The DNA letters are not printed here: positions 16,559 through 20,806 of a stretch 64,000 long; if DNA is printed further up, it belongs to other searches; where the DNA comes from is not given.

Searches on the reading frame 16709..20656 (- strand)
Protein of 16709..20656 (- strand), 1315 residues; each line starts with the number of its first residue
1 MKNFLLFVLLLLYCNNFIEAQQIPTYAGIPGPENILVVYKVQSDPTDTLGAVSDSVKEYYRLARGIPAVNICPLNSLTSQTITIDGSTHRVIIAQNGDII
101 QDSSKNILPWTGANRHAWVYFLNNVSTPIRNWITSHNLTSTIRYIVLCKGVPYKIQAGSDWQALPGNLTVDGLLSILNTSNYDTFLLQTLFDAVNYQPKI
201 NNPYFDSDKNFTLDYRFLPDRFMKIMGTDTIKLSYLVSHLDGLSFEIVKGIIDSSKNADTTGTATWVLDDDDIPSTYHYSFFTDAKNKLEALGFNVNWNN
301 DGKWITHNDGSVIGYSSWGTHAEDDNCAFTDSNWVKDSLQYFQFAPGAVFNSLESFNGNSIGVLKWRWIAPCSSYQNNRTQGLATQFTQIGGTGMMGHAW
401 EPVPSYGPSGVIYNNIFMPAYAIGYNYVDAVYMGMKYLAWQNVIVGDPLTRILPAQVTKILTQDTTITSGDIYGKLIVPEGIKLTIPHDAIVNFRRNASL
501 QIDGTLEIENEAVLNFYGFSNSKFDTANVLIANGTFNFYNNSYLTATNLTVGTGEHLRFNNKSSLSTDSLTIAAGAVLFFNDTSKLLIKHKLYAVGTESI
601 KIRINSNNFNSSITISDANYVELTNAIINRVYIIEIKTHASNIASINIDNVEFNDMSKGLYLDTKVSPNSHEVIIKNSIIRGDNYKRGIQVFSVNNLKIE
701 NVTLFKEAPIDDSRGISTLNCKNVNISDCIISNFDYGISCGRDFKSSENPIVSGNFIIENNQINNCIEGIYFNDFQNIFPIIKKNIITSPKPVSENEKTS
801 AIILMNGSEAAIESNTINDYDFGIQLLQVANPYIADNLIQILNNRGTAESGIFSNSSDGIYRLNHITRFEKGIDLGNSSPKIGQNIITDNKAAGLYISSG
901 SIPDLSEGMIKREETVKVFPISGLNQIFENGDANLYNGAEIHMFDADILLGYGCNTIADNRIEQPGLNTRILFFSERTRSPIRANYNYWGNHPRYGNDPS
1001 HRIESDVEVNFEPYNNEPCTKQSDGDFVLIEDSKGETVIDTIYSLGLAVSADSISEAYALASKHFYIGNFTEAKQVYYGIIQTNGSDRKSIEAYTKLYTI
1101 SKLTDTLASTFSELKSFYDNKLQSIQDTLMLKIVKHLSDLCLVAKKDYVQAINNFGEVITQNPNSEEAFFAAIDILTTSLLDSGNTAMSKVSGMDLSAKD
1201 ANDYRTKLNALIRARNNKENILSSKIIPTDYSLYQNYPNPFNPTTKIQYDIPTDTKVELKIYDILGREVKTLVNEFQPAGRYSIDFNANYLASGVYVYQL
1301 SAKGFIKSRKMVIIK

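Call 91: search_protein_families(library=pfam, proteins=[window:16709-20656:-], max_evalue=0.00001)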
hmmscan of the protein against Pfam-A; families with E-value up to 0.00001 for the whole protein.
window:16709-20656:- (1315 aa): 1 family
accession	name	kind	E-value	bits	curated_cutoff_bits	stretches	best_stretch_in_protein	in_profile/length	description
PF18962.6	Por_Secre_tail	-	2.5e-08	34.5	27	1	1237-1313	2-75/75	Secretion system C-terminal sorting domain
